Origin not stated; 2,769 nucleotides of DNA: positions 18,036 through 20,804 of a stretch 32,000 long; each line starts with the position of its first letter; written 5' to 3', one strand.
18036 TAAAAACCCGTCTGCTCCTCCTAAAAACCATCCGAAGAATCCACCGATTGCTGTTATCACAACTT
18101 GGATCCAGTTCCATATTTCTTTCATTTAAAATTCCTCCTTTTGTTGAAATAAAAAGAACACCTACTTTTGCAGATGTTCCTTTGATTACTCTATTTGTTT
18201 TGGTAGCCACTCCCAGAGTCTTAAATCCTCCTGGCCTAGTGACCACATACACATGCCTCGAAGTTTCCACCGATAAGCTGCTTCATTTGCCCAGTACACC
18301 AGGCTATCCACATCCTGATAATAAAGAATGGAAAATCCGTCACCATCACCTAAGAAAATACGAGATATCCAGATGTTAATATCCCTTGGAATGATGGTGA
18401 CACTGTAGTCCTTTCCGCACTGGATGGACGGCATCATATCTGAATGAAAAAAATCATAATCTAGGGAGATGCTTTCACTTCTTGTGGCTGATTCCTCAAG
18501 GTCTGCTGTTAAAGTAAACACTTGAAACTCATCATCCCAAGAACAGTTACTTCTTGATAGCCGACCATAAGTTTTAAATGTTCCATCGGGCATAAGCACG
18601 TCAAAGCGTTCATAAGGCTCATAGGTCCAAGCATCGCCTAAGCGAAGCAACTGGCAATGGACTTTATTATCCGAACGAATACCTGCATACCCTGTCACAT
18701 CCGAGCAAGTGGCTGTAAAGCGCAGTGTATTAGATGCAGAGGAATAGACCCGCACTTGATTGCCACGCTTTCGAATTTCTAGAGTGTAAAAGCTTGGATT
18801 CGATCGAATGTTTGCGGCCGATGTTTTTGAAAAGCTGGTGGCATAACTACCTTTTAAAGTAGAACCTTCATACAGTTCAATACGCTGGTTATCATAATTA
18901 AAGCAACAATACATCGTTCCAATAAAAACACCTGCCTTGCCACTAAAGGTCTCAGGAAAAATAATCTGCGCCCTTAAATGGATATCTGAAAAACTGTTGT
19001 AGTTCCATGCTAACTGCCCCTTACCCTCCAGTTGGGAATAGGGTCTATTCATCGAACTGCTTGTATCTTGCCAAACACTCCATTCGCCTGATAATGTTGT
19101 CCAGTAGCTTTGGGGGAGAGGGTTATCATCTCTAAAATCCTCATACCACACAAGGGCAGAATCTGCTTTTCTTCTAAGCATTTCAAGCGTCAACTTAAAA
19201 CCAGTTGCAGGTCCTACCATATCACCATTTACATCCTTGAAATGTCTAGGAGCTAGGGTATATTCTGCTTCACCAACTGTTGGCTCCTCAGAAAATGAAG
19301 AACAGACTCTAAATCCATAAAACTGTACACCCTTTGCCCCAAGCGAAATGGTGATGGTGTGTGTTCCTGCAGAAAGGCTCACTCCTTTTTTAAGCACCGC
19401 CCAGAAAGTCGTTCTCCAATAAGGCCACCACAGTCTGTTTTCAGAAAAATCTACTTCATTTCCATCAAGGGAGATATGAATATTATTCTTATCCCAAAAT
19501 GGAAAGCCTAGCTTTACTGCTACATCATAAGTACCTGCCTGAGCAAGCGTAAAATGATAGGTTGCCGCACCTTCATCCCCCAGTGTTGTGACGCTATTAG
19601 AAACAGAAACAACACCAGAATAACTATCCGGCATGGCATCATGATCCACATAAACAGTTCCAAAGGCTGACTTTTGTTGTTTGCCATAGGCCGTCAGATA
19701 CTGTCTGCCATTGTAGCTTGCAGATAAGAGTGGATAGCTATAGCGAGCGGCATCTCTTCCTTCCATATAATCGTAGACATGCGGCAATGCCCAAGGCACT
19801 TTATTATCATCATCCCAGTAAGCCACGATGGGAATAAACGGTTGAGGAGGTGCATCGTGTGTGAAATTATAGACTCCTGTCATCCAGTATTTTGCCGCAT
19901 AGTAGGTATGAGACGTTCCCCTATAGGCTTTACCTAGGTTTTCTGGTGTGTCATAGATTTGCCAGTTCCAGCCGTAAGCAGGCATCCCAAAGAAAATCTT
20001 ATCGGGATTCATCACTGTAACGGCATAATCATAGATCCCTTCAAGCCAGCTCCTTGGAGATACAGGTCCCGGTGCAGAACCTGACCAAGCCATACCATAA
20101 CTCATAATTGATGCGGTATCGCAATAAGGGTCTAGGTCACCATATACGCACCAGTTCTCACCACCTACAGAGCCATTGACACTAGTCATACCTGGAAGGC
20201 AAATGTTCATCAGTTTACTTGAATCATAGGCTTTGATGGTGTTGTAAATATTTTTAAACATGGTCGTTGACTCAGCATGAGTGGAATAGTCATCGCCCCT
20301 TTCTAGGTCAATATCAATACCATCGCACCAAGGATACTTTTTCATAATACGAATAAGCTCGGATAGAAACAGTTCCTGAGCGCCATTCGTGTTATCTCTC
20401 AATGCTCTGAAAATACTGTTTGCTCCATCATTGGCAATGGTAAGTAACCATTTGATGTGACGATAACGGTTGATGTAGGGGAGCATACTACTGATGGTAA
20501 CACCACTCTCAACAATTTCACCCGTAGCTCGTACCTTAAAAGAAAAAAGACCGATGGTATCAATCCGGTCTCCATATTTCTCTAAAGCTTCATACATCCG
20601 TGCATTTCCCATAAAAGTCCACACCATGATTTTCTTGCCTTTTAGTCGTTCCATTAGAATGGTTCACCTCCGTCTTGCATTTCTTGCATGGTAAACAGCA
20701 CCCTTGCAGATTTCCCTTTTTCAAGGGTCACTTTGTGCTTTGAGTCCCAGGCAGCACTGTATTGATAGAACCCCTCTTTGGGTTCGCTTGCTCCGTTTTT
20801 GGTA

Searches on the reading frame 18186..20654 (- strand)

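Call 51: search_protein_families(library=pfam, proteins=[window:18186-20654:-], max_evalue=0.0001)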
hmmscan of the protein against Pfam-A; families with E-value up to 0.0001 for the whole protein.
window:18186-20654:- (822 aa): 1 family
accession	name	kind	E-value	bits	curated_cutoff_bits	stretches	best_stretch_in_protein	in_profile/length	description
PF00704.34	Glyco_hydro_18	-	8.9e-13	49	29.6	1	62-289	60-279/317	Glycosyl hydrolases family 18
